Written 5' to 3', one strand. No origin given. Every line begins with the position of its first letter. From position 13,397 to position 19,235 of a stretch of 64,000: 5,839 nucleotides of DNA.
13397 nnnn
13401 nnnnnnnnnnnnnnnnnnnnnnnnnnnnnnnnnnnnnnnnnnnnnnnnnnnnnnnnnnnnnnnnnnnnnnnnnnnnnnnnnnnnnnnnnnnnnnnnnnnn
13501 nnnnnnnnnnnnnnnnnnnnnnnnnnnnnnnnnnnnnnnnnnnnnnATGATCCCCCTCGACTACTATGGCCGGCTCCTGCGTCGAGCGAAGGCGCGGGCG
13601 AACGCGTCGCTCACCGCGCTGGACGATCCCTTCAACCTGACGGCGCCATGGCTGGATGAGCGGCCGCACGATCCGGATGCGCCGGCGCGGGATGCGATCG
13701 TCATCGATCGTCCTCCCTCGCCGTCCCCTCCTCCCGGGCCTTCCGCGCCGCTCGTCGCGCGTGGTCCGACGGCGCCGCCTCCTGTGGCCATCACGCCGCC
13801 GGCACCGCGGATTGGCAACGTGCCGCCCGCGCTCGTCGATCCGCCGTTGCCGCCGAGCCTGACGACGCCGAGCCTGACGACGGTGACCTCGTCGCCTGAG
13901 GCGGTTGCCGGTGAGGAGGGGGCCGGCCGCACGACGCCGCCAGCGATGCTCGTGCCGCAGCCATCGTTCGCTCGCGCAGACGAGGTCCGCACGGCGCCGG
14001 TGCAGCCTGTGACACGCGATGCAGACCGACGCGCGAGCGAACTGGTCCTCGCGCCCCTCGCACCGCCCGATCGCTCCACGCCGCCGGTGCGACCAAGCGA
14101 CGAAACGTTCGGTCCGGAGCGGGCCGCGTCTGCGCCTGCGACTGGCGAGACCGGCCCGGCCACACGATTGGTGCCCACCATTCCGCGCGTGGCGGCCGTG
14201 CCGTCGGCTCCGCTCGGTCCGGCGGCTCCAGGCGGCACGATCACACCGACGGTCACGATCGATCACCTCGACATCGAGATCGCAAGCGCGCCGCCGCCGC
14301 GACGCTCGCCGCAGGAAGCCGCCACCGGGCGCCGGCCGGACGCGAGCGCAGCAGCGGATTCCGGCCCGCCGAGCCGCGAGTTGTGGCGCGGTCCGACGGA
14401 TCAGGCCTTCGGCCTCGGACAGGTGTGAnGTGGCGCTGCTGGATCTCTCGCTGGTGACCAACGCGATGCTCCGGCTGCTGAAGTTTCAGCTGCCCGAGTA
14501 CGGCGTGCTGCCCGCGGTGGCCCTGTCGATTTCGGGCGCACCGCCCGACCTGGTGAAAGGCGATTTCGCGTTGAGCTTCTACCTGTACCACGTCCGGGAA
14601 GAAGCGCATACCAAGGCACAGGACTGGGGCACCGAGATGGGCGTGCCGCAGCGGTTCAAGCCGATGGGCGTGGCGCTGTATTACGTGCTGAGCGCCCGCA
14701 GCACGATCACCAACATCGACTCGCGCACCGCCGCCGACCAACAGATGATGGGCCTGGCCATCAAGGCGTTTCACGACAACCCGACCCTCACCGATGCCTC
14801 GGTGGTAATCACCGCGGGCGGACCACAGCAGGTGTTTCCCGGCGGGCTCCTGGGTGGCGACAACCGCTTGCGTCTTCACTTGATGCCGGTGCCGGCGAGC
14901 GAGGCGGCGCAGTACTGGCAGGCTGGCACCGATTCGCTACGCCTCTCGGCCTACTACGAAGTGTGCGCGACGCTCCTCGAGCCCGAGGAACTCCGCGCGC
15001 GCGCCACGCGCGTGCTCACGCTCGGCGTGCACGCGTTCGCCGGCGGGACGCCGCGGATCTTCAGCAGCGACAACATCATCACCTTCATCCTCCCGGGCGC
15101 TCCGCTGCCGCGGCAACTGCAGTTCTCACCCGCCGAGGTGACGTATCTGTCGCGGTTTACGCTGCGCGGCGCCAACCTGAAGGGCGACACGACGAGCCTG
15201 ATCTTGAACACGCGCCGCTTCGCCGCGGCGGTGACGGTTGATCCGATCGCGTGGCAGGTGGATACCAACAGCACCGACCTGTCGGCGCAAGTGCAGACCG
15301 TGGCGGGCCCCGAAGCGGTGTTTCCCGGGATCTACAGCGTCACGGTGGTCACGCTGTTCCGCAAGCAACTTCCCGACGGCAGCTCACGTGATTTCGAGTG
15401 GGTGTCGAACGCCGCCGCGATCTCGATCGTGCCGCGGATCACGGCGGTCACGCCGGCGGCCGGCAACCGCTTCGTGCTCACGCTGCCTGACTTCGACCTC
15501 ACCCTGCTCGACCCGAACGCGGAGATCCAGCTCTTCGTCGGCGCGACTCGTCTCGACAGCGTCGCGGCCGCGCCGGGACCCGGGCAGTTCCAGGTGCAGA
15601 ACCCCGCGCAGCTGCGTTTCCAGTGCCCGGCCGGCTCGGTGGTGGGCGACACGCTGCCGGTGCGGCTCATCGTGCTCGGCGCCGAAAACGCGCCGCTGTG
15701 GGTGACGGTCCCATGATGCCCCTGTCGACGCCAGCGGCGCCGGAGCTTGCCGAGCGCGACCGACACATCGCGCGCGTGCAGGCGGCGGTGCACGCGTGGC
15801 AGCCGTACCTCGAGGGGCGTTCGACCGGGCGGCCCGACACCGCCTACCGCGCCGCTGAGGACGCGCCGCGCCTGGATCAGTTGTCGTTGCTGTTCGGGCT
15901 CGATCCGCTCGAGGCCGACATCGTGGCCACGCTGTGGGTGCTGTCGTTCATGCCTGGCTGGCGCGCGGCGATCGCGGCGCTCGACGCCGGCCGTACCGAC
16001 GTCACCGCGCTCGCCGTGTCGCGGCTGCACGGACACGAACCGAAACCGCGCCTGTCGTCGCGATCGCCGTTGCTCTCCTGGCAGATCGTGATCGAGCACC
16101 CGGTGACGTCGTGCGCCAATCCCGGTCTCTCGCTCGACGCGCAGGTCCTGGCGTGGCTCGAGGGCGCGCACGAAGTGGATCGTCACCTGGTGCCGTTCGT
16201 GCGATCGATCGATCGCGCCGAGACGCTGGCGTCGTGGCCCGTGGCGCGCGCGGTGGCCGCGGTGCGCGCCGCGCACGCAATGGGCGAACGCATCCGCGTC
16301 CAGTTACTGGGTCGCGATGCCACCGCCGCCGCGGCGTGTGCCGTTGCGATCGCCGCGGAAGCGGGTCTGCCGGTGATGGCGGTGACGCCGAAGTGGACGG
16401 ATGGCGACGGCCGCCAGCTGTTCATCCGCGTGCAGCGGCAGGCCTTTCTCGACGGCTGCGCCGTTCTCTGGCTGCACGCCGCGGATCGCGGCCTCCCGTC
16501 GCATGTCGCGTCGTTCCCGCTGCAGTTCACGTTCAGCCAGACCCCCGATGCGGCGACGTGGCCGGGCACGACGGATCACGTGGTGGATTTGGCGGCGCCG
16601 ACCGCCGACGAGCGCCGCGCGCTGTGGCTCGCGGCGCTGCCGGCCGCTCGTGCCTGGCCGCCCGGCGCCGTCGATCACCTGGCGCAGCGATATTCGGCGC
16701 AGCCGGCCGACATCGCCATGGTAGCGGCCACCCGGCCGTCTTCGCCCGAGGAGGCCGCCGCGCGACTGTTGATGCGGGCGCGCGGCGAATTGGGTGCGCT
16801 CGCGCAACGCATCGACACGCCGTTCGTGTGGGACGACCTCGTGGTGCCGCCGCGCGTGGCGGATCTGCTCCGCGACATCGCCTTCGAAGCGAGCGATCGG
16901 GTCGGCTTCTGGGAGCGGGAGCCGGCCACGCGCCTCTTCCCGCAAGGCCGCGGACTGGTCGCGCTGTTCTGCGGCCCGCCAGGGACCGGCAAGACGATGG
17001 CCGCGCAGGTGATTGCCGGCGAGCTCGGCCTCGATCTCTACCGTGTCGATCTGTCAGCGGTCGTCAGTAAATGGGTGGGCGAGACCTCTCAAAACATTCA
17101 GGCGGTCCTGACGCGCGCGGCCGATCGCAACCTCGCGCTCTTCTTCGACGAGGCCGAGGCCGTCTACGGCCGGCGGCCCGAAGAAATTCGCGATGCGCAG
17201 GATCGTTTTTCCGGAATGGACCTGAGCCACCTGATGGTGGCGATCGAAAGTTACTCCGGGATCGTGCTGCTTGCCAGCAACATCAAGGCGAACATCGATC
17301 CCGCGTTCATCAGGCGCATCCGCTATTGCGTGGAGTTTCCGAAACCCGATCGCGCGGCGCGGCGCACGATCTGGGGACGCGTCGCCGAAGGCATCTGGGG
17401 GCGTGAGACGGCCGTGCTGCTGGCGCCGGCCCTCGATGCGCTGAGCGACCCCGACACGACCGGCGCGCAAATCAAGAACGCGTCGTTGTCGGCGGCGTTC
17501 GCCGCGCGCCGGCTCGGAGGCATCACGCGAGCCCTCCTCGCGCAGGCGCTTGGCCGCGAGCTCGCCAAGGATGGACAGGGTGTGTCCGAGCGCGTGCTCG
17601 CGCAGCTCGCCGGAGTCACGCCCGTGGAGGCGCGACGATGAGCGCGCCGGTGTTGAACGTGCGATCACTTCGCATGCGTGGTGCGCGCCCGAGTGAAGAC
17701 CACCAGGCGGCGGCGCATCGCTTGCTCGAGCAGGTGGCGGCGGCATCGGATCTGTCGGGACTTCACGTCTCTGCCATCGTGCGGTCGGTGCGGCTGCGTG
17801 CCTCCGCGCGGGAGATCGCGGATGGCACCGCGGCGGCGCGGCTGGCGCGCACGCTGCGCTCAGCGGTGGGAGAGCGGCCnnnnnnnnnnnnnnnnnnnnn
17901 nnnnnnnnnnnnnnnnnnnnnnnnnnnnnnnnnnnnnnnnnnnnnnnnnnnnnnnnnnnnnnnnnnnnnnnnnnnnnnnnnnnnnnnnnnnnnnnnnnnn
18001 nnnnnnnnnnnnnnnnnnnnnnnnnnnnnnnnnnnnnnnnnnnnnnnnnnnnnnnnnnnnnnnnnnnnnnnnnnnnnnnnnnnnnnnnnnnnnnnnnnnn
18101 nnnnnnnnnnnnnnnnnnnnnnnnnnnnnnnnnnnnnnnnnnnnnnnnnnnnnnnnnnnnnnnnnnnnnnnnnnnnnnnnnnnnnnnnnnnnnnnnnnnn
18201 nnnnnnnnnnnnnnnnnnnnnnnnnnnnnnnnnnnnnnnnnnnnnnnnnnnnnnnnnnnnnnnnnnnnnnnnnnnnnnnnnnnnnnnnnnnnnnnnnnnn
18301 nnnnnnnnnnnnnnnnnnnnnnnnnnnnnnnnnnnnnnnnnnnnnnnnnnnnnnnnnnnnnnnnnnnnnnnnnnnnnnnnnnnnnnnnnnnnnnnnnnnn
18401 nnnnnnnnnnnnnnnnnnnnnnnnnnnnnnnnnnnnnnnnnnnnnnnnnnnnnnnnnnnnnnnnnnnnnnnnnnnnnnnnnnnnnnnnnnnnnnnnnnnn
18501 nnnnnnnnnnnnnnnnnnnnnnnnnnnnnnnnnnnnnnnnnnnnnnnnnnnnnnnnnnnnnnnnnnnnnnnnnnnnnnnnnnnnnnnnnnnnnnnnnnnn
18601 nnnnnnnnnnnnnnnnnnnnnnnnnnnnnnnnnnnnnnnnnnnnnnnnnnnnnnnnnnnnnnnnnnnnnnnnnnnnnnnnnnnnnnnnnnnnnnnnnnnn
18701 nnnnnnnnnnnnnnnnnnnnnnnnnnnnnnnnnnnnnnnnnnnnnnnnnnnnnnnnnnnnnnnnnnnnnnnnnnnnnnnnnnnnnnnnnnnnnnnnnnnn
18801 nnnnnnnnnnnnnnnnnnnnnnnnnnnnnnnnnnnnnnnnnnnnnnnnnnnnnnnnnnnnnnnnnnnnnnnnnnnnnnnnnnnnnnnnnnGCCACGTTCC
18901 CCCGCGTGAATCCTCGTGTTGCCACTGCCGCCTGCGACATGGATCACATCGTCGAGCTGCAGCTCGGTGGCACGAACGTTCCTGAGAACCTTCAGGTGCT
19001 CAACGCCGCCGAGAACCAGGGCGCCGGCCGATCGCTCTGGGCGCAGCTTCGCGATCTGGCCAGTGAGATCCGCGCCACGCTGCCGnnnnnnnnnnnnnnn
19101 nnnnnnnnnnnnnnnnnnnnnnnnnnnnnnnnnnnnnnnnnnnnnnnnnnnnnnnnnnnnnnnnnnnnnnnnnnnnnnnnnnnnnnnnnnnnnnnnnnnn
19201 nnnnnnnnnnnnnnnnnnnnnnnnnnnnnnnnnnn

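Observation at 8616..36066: Complete extracellular contractile injection system (eCIS) locus in a probable acidobacterial chromosome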

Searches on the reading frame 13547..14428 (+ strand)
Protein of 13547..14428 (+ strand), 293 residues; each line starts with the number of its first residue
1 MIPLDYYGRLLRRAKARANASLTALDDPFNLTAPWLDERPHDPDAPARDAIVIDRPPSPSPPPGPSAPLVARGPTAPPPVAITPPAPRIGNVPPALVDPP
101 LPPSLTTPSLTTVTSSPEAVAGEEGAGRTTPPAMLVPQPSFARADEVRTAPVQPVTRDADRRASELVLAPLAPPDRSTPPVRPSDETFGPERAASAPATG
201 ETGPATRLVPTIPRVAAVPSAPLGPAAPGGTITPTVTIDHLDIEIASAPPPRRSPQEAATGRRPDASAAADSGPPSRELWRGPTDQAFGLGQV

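Call 36: search_protein_families(library=ncbifam, proteins=[window:13547-14428:+], max_evalue=0.01)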
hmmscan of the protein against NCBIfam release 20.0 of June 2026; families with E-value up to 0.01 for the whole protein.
window:13547-14428:+ (293 aa): 0 families

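Call 42: search_protein_families(library=pfam, proteins=[window:13547-14425:+], max_evalue=1)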
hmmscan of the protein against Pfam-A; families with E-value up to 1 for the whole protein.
window:13547-14425:+ (293 aa): 0 families

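Call 91: search_protein_families(library=phrogs, proteins=[window:13547-14425:+], max_evalue=0.01)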
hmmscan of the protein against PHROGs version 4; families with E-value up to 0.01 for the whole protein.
window:13547-14425:+ (293 aa): 0 families

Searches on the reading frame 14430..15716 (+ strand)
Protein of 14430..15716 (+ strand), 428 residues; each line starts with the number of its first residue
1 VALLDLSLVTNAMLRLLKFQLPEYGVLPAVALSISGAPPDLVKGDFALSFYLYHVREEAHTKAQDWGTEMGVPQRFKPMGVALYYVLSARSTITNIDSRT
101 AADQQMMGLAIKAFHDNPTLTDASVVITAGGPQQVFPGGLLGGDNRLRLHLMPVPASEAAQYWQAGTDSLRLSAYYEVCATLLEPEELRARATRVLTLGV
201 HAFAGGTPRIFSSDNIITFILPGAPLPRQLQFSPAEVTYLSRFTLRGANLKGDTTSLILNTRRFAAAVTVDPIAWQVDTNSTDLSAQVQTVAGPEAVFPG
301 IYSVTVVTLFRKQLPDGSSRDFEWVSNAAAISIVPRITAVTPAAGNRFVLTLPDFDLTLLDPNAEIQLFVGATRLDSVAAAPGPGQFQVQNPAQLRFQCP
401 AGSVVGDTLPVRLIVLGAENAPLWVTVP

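Call 23: search_solved_structures(query=window:14430-15716:+, max_evalue=0.1)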
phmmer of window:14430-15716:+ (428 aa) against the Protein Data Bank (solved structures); distinct sequences matched with E-value up to 0.1: 0.

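Call 36: search_protein_families(library=ncbifam, proteins=[window:14430-15716:+], max_evalue=0.01)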
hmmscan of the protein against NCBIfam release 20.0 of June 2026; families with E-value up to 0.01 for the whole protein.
window:14430-15716:+ (428 aa): 0 families

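Call 50: search_solved_structures(query=A2, max_evalue=0.01)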
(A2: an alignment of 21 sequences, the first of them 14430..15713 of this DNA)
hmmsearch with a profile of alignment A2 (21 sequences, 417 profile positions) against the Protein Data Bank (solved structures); distinct sequences matched with E-value up to 0.01: 3.
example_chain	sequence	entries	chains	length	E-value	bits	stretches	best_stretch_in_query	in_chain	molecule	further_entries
9qgn_A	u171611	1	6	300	0.00016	24.1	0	6-180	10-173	DUF4255 domain-containing protein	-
6rap_E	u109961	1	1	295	0.0003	23.2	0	1-71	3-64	Afp16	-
6j0f_A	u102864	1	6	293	0.0025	20.1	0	1-71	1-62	Pvc16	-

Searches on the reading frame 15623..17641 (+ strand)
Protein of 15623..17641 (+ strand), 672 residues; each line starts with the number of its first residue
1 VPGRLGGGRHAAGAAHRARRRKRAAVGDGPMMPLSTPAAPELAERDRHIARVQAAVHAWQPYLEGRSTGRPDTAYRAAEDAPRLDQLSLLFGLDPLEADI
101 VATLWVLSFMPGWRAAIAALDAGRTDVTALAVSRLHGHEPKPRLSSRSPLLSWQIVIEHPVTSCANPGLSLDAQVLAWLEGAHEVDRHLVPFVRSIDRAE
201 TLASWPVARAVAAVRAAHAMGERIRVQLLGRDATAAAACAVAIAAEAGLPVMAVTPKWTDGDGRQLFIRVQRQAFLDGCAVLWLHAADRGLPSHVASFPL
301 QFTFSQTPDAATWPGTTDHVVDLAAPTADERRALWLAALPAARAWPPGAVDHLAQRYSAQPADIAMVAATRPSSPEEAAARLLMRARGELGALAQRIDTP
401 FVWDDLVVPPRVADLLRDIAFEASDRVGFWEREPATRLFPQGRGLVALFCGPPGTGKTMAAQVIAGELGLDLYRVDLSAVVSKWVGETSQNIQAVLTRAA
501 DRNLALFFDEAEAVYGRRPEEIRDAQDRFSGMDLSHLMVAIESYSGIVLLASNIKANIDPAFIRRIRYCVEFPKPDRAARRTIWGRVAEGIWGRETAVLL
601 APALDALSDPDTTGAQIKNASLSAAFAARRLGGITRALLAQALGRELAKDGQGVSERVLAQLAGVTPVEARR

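Call 3: search_protein_families(library=pfam, proteins=[window:15623-17641:+], max_evalue=0.01)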
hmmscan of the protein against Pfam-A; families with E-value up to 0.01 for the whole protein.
window:15623-17641:+ (672 aa): 5 families
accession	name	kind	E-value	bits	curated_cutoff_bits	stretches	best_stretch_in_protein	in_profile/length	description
PF00004.35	AAA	-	4.4e-23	82.6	21.2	1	448-573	2-130/131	ATPase family associated with various cellular activities (AAA)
PF22977.2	WHD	-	2.2e-06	27.9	27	1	72-192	86-220/221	Winged helix domain, variant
PF05496.18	RuvB_N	-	0.00015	22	27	1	448-512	37-94/159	Holliday junction DNA helicase RuvB P-loop domain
PF13671.12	AAA_33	-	0.00044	21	27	1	446-503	1-55/143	AAA domain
PF13401.12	AAA_22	-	0.0095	16.7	27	0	446-478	7-42/130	AAA domain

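Call 37: search_protein_families(library=ncbifam, proteins=[window:15713-17641:+], max_evalue=0.01)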
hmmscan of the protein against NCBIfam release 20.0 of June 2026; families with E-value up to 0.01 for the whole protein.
window:15713-17641:+ (642 aa): 19 families
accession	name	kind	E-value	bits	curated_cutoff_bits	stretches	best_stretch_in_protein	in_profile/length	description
NF042959.1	IteA_antiphage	equivalog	1.8e-21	76.7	510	1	418-594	129-300/367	anti-phage ATPase IteA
NF041006.2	cell_div_CdvC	equivalog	1.1e-16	60.7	650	1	407-557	127-285/370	cell division protein CdvC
TIGR01243.1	CDC48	subfamily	1.4e-16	60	802.65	1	418-554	491-631/733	CDC48 family AAA ATPase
NF003069.1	PRK03992.1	subfamily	2.2e-14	53.4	500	1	418-598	169-352/379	proteasome-activating nucleotidase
NF047747.1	PrtsmActNtasePan2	equivalog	2.8e-13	49.9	700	1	418-555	189-332/397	proteasome-activating nucleotidase Pan2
TIGR01242.2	TIGR01242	subfamily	4.2e-13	49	500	1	418-555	152-295/362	proteasome-activating nucleotidase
TIGR01241.2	FtsH_fam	equivalog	8.3e-13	47.9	600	1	417-600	198-384/598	ATP-dependent zinc metalloprotease FtsH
NF047748.1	PrtsmActNtasePan1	equivalog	5.5e-11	42.1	750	1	418-555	186-329/405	proteasome-activating nucleotidase Pan1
NF008004.0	PRK10733.1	equivalog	7.9e-10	37.3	1008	1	417-554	188-331/644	ATP-dependent zinc metalloprotease FtsH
TIGR03689.1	pup_AAA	equivalog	5.1e-08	32.1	504.75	1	418-554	220-374/512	proteasome ATPase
TIGR03922.1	T7SS_EccA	equivalog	1.3e-07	30.6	466.65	1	417-513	315-412/557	type VII secretion AAA-ATPase EccA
TIGR00635.1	ruvB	equivalog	0.00022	20.4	299.05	1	418-488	34-97/305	Holliday junction branch migration DNA helicase RuvB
NF000868.0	PRK00080.1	equivalog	0.00044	19.2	282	1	418-481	55-111/330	Holliday junction branch migration DNA helicase RuvB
NF005926.0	PRK07940.1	equivalog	0.00052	19.4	300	1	372-438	4-61/394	DNA polymerase III subunit delta'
NF003229.0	PRK04195.1-5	equivalog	0.0013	17.6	280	1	417-450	47-80/413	replication factor C large subunit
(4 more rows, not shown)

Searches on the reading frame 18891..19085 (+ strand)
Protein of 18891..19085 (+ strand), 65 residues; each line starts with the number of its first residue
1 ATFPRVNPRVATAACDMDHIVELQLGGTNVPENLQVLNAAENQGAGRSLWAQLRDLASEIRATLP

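Call 74: search_solved_structures(query=A6, max_evalue=10, show_alignments=3)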
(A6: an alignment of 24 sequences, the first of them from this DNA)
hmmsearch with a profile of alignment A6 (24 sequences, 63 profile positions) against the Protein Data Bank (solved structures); distinct sequences matched with E-value up to 10: 11.
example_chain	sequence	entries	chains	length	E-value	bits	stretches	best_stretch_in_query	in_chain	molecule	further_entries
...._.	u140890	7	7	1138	0.067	16.2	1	12-56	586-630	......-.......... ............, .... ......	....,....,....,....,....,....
1c96_A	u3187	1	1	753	0.16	15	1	6-26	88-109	MITOCHONDRIAL ACONITASE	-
1b0m_A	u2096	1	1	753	0.16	15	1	6-26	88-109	PROTEIN (ACONITASE)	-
1b0k_A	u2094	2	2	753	0.16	15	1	6-26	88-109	PROTEIN (ACONITASE) | MITOCHONDRIAL ACONITASE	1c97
5acn_A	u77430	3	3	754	0.16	15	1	6-26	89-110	ACONITASE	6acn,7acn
1b0j_A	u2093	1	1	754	0.16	15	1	6-26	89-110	ACONITATE HYDRATASE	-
1nis_A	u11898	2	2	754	0.17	14.9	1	6-26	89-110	ACONITASE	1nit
1aco_A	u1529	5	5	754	0.17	14.9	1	6-26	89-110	ACONITASE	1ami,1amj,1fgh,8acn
8amz_J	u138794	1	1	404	0.26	14.3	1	16-41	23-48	AAA domain-containing protein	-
5vvr_M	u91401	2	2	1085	0.53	13.3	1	12-59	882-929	DNA repair and recombination protein RAD26 | RAD26 isoform 1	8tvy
4z5w_A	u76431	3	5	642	8.6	9.5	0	30-44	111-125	Phytosulfokine receptor 1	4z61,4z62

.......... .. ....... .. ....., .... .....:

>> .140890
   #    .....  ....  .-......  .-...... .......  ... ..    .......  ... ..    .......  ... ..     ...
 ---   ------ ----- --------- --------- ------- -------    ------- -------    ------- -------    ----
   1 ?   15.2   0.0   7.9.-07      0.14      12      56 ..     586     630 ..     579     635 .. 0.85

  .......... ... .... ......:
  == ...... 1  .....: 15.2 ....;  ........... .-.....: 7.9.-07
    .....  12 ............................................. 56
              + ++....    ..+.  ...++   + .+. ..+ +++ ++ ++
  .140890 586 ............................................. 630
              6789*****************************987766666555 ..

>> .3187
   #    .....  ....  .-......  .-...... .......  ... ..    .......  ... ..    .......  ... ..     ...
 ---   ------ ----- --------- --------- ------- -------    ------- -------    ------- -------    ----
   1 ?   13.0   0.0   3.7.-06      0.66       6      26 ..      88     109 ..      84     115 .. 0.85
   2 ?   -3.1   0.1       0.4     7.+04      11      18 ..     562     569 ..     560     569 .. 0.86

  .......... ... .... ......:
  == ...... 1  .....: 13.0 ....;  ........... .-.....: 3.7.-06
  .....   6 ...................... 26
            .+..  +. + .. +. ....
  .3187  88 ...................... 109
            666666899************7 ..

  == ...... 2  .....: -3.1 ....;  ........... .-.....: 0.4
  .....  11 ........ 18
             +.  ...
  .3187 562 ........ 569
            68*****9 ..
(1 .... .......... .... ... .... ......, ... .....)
